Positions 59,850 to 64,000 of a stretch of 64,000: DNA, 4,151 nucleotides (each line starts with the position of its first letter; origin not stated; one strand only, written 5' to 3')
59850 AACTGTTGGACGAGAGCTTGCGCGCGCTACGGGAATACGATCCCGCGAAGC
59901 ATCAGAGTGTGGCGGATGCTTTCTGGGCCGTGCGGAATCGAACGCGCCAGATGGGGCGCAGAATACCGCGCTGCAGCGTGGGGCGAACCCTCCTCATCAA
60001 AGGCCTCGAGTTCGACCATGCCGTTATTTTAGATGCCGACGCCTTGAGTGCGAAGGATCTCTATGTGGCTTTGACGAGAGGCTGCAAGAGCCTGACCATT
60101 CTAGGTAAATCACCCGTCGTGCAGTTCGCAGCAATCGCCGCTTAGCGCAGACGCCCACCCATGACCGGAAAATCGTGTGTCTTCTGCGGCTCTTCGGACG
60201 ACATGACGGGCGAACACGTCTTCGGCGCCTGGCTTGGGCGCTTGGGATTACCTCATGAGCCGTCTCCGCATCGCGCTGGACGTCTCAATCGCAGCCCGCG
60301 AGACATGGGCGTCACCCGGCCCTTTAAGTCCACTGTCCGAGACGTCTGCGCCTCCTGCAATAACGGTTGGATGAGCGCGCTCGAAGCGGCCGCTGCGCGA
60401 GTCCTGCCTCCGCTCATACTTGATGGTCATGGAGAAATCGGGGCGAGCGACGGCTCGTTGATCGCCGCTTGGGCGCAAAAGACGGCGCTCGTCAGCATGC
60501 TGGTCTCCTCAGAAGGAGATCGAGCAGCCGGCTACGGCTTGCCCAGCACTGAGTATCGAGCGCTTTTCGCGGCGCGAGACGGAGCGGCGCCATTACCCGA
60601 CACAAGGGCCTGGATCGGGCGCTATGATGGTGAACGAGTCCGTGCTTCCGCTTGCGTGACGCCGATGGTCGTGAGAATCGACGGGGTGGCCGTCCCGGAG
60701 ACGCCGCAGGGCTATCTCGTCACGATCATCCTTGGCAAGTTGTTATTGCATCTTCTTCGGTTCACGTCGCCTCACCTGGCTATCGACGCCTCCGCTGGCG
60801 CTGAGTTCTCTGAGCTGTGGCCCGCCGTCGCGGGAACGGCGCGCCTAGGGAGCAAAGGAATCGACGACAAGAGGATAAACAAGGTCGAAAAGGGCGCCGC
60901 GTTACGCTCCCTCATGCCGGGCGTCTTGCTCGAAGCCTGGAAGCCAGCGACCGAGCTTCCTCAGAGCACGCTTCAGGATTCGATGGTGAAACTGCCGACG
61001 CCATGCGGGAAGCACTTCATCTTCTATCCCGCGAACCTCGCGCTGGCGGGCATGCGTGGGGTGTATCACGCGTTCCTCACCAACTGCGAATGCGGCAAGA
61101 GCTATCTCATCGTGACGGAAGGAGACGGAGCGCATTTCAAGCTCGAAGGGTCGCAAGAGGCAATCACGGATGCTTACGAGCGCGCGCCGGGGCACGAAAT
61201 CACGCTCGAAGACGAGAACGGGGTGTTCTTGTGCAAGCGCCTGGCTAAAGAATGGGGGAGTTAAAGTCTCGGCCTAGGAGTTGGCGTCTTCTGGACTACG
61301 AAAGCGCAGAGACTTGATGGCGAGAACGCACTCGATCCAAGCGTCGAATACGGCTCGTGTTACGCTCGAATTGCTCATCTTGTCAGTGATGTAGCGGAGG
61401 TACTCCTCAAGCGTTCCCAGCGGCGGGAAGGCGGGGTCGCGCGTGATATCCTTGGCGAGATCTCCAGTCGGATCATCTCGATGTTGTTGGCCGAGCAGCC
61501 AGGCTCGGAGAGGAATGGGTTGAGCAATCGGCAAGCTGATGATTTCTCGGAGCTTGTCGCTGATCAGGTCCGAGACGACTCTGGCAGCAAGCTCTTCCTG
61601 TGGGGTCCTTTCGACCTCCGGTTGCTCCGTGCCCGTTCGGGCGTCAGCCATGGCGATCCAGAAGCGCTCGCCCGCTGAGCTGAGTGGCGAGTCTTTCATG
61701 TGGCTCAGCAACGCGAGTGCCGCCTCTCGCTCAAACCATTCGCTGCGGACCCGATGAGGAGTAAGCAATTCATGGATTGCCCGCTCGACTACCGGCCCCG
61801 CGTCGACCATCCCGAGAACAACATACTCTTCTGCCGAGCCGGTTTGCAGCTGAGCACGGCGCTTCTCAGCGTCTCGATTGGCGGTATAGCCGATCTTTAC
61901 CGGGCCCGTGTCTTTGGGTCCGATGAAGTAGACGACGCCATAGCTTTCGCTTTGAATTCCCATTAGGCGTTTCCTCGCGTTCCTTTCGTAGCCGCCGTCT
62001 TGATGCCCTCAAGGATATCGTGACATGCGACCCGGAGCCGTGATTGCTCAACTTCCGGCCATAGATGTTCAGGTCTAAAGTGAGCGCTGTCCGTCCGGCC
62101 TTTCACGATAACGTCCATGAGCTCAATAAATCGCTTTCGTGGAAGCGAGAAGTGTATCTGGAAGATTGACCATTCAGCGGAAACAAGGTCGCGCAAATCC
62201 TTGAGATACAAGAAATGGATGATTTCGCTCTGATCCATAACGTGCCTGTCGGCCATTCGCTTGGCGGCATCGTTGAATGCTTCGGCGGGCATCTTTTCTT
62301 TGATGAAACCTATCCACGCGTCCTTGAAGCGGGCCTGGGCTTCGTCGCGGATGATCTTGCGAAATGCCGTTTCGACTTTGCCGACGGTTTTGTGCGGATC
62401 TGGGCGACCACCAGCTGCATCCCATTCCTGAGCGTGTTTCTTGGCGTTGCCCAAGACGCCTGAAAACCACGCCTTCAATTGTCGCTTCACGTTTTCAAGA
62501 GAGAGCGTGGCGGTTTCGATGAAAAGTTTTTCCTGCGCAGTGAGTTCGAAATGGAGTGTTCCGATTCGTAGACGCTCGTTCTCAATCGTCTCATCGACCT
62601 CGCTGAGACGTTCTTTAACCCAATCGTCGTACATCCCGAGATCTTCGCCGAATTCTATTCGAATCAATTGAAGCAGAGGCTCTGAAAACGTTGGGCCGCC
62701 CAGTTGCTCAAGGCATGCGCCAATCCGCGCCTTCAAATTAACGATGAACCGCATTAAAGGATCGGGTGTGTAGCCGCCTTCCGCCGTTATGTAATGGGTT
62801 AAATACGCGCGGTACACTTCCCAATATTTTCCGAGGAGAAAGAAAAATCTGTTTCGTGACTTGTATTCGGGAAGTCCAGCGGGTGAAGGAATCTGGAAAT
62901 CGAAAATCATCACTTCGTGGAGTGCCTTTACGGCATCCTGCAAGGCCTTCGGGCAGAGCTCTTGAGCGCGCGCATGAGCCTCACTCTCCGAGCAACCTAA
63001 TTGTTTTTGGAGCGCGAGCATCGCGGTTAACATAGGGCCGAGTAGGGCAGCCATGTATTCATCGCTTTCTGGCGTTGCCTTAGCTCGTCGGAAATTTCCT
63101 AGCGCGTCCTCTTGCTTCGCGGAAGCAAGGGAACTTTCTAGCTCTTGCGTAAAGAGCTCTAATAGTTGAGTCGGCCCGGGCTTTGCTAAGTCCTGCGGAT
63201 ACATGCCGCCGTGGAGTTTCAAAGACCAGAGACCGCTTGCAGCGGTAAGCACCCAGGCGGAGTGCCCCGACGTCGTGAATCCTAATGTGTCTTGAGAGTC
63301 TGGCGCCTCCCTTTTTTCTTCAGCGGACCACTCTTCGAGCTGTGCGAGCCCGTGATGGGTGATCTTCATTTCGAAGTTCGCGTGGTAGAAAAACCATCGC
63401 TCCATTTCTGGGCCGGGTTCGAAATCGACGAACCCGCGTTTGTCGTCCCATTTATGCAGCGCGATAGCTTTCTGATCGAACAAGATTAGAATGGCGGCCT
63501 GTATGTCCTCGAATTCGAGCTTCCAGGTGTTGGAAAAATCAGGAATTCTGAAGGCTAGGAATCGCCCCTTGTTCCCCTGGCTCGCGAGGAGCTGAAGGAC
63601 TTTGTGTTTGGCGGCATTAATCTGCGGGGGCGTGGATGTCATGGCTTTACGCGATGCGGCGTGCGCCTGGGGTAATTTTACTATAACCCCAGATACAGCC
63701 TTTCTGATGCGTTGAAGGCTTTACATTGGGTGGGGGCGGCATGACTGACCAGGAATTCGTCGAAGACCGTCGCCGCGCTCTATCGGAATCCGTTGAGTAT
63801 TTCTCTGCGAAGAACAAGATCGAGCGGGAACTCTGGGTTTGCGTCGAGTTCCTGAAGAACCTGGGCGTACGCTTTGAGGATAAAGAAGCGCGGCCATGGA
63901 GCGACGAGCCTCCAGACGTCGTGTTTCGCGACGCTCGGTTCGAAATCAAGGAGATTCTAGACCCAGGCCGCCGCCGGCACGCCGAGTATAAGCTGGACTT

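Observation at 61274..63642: Candidate two-gene defence module: 559-aa protein with Swt1-like HEPN C-terminus plus T5orf172/GIY-YIG-like protein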

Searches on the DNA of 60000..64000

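Call 90: search_rna_families(source=window, start=60000, end=64000, threshold=evalue, max_evalue=1)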
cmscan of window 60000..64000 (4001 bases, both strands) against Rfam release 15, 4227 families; matches with E-value up to 1: 0.
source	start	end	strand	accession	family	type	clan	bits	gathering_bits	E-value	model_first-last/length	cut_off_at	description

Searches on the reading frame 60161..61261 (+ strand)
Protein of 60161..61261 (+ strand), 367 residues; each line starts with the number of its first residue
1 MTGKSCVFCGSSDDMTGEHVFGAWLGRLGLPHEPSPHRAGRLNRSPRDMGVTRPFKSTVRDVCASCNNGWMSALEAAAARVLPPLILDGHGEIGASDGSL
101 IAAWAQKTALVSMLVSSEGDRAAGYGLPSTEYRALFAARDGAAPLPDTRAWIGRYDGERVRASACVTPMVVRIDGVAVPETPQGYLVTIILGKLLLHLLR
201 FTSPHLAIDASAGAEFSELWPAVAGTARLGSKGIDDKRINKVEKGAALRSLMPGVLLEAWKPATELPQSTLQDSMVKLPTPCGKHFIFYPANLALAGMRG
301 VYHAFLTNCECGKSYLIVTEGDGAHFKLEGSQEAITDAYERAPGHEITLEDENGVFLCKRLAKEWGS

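Call 4: search_protein_families(library=pfam, proteins=[window:60161-61261:+], max_evalue=1)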
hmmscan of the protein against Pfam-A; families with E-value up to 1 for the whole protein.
window:60161-61261:+ (367 aa): 0 families

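Call 5: search_protein_families(library=padloc, proteins=[window:60161-61261:+], max_evalue=1)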
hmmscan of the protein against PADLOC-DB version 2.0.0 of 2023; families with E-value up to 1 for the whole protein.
window:60161-61261:+ (367 aa): 0 families

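Call 6: search_protein_families(library=ncbifam, proteins=[window:60161-61261:+], max_evalue=1)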
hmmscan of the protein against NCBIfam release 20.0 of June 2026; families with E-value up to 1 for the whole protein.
window:60161-61261:+ (367 aa): 0 families

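Call 7: search_protein_families(library=phrogs, proteins=[window:60161-61261:+], max_evalue=1)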
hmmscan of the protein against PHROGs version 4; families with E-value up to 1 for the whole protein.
window:60161-61261:+ (367 aa): 3 families
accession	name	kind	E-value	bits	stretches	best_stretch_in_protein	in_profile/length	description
phrog_38451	-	unknown function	7.3e-08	33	1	56-111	125-181/326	-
phrog_10503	-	unknown function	0.034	14.7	1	5-25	36-56/251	-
phrog_150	-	tail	0.16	12.4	1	298-339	203-245/282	baseplate hub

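Call 81: search_solved_structures(query=window:60161-61261:+, max_evalue=1)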
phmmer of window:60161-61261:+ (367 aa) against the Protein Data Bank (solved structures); distinct sequences matched with E-value up to 1: 0.

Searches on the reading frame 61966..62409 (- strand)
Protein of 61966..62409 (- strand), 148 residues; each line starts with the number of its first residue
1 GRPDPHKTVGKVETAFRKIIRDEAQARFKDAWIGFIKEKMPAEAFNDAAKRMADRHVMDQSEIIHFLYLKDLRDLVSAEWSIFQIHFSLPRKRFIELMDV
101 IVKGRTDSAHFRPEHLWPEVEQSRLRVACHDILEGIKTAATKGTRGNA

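Call 85: search_solved_structures(query=A6, max_evalue=10, show_alignments=3)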
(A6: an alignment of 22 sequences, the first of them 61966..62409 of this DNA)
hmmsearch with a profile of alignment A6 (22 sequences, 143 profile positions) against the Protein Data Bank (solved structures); distinct sequences matched with E-value up to 10: 11.
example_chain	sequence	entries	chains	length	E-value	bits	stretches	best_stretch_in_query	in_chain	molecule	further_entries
6bmh_A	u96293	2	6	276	0.081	15.9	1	56-105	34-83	Antigen-presenting glycoprotein CD1d2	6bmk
3zoq_A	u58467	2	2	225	0.2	14.7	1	29-79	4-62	URACIL-DNA GLYCOSYLASE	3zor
6ojp_A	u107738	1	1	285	0.44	13.5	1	56-105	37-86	Antigen-presenting glycoprotein CD1d1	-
1zhn_A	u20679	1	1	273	0.98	12.4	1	56-105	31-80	CD1d1 antigen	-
6cw9_A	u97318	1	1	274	0.98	12.4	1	56-105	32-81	Antigen-presenting glycoprotein CD1d1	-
6oor_A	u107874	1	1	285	1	12.4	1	56-105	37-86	Antigen-presenting glycoprotein CD1d1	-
1z5l_A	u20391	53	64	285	1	12.4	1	56-105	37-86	T-cell surface glycoprotein CD1d antigen | T-cell surface glycoprotein CD1d1 | Antigen-presenting glycoprotein CD1d1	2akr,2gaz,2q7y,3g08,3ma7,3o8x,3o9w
3ubx_A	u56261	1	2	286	1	12.4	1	56-105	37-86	Antigen-presenting glycoprotein CD1d1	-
3ilp_A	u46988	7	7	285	1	12.4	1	56-105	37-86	T-cell surface glycoprotein CD1d1 | Antigen-presenting glycoprotein CD1d1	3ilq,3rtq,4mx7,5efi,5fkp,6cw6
2fik_A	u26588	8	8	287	1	12.4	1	56-105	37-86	T-cell surface glycoprotein CD1d1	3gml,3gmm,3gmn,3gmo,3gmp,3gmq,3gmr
1cd1_A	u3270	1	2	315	1.2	12.1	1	56-105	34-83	CD1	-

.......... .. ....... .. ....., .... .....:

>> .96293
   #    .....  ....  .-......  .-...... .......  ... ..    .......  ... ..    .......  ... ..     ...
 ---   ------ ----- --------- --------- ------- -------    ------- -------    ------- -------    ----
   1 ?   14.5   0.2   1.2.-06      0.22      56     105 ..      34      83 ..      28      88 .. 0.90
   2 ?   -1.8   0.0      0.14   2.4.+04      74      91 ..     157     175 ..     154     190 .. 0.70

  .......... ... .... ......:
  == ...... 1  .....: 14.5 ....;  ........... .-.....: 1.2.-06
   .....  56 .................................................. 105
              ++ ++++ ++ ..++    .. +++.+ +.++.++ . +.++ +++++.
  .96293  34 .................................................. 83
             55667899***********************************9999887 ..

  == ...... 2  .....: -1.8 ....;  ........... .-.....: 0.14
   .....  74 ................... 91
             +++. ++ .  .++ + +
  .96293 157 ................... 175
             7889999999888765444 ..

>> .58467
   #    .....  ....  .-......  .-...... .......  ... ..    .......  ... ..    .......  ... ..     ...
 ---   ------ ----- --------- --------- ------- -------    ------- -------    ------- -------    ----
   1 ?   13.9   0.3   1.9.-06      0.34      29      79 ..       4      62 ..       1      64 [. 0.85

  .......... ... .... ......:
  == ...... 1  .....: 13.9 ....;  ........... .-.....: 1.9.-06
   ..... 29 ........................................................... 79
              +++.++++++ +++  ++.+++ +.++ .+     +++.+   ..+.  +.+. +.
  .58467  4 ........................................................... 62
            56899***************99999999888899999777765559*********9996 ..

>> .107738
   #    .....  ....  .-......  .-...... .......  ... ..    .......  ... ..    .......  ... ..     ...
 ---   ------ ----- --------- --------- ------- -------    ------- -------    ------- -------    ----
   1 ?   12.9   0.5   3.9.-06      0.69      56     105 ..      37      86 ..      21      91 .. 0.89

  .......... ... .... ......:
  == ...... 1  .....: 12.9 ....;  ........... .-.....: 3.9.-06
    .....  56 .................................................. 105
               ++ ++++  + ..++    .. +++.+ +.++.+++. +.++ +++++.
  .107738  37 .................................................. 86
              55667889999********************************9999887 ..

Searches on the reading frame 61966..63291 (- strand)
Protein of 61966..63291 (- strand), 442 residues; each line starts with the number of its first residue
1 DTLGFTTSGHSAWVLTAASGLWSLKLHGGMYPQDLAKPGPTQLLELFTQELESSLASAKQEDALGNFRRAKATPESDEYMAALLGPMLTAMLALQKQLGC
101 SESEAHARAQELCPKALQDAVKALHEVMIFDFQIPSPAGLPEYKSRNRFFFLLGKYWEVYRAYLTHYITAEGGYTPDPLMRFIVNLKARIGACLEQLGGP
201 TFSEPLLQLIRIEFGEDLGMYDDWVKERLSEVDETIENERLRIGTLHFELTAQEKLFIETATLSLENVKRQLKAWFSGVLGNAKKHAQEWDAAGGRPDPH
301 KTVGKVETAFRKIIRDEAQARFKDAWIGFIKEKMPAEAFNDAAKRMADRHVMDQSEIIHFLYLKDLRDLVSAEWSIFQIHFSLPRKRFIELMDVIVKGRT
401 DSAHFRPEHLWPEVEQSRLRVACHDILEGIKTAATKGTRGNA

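Call 56: predict_structure(alignment_id=A4)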
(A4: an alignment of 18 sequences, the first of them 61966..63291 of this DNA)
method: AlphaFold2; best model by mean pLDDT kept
length: 442 residues; sequences in the alignment: 18
mean_pLDDT: 88.7   pTM: 0.66
mean pLDDT of the five models: 88.7, 87.8, 86.6, 86.4, 86.1
residues with pLDDT >= 90: 314; 70-90: 97; 50-70: 20; < 50: 11
segments of 3 or more residues with pLDDT < 50: 434-442
pLDDT, mean of each block of 10 residues (from residue 1): 84 97 93 94 97 96 96 91 95 96 94 96 95 92 93 96 90 80 96 90 91 77 86 92 89 95 95 85 75 75 91 93 92 92 93 92 93 93 93 85 57 82 90 48 31
secondary structure, 60 per line:
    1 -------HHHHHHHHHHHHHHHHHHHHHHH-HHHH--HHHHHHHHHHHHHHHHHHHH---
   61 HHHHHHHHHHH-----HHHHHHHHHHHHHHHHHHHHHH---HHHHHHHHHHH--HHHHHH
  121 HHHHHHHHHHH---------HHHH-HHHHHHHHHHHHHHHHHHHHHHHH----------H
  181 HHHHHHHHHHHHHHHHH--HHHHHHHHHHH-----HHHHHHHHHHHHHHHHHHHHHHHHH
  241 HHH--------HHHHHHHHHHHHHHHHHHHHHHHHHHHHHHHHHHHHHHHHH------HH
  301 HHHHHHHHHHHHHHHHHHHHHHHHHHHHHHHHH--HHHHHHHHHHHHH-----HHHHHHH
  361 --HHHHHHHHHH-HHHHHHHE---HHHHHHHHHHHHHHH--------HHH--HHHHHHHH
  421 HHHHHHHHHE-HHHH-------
elements in order: H8-30 H32-35 H38-57 H61-71 H77-98 H102-112 H115-131 H141-144 H146-169 H180-197 H200-210 H216-243 H252-292 H299-333 H336-348 H354-360 H363-372 H374-380 H385-399 H413-429 H432-435

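Call 59: fold_search(model_id=the predicted structure, library=pdb)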
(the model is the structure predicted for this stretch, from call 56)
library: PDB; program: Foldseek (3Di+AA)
matches with E <= 10: 63; with E <= 0.001: 0
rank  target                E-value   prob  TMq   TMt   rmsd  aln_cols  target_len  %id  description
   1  8tf5                  4.0e-01  0.14  0.11  0.12  22.3       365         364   12  Crystal structure of orphan G protein-coupled receptor 6, pseudoapo form (released 2024-12-04)
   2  9jyy_G                4.7e-01  0.11  0.14  0.10  28.7       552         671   11  core proteins of mature T7 (released 2024-12-11)
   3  4akk_A                1.2e+00  0.12  0.15  0.17  26.4       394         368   10  Structure of the NasR transcription antiterminator (released 2012-06-20)
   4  8qai_A                1.5e+00  0.07  0.11  0.13  27.3       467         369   13  X-ray crystal structure of a de novo designed single-chain parallel coiled-coil alpha-helical barrel with 7 inner heli (released 2024-07-03)
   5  7dqk_A                2.1e+00  0.03  0.10  0.09  26.5       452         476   13  A nicotine MATE transporter, Nicotiana tabacum MATE2 (NtMATE2) (released 2021-06-09)
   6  7wvv_R                2.3e+00  0.03  0.09  0.12  23.5       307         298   12  Cryo-EM structure of the human formyl peptide receptor 2 in complex with fMLFII and Gi2 (released 2022-04-13)
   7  8th4_A                2.5e+00  0.03  0.10  0.11  29.9       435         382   10  Structure of AT118-L Nanobody Antagonist in Complex with the Angiotensin II Type I Receptor and Losartan (released 2024-05-22)
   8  5egi_A                3.1e+00  0.04  0.09  0.13  21.2       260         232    8  Structure of a Trimeric Intracellular Cation channel from C. elegans with bound Ca2+ (released 2016-10-05)
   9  9gyt_g                3.4e+00  0.02  0.10  0.09  24.1       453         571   11  High resolution structure of B. oleracea mitoribosome (released 2025-10-15)
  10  8fgw_A                3.6e+00  0.03  0.10  0.06  29.1       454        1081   13  Human IFT-A complex structures provide molecular insights into ciliary transport (released 2023-02-22)
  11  7zbr                  3.7e+00  0.03  0.10  0.09  20.9       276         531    9  Crystal Structure of full-length Bartonella Effector protein 1 (released 2023-04-05)
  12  6bfi_A                3.7e+00  0.02  0.11  0.07  24.7       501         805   11  Vinculin homolog in a sponge (phylum Porifera) reveals vertebrate-like cell adhesions involved in early multicellular  (released 2018-06-13)
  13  9uwd                  4.0e+00  0.04  0.13  0.13  28.0       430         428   12  Cryo-EM structure of inactive-DP1 (released 2025-05-28)
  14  7aro                  4.4e+00  0.02  0.10  0.12  32.0       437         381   12  Crystal structure of the non-ribose partial agonist LUF5833 bound to the adenosine A2A receptor (released 2021-04-07)
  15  5j1i_B                4.6e+00  0.04  0.14  0.16  24.6       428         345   11  Structure of the spectrin repeats 7, 8, and 9 of the plakin domain of plectin (released 2016-07-20)
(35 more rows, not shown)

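Call 64: fold_search(model_id=the predicted structure, library=viral)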
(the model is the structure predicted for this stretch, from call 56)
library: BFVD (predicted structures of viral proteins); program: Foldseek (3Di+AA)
matches with E <= 10: 108; with E <= 0.001: 0
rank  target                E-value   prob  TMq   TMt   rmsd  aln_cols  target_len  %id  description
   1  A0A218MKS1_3          4.7e-01  0.09  0.12  0.07  24.9       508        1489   11  Uncharacterized protein [uncultured virus]
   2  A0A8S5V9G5            5.3e-01  0.08  0.11  0.09  27.3       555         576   13  Uncharacterized protein [Siphoviridae sp. ct6rT12]
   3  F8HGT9                5.3e-01  0.08  0.11  0.07  26.4       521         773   10  (no name in the UniProt tables at hand)
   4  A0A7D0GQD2            6.6e-01  0.14  0.18  0.11  26.9       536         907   10  (no name in the UniProt tables at hand)
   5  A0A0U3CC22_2          8.5e-01  0.07  0.11  0.07  29.2       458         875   12  Putative tail length tape-measure protein [Pseudomonas phage SM1]
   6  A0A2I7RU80            1.0e+00  0.07  0.13  0.10  37.0       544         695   12  (no name in the UniProt tables at hand)
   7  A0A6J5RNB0            1.1e+00  0.06  0.14  0.07  31.0       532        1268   16  Bacteriophage lambda, GpH, tail tape measure, C-terminal [uncultured Caudovirales phage]
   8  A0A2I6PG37            1.1e+00  0.06  0.11  0.09  32.3       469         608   14  (no name in the UniProt tables at hand)
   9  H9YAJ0                1.4e+00  0.07  0.15  0.10  33.9       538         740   10  Internal virion protein C [Vibrio phage VP3]
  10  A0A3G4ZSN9            1.4e+00  0.06  0.12  0.13  25.4       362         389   10  G-protein coupled receptors family 1 profile domain-containing protein [Edafosvirus sp.]
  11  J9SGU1                1.5e+00  0.05  0.10  0.09  28.0       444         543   14  Uncharacterized protein [Escherichia phage ECBP2]
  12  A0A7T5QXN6            1.5e+00  0.06  0.13  0.07  23.1       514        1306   11  Uncharacterized protein [Cronobacter phage A24]
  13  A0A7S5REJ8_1          1.7e+00  0.04  0.11  0.07  26.2       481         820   10  (no name in the UniProt tables at hand)
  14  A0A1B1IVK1            1.8e+00  0.05  0.14  0.10  30.4       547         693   12  (no name in the UniProt tables at hand)
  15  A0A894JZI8            2.0e+00  0.05  0.09  0.09  25.3       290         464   11  (no name in the UniProt tables at hand)
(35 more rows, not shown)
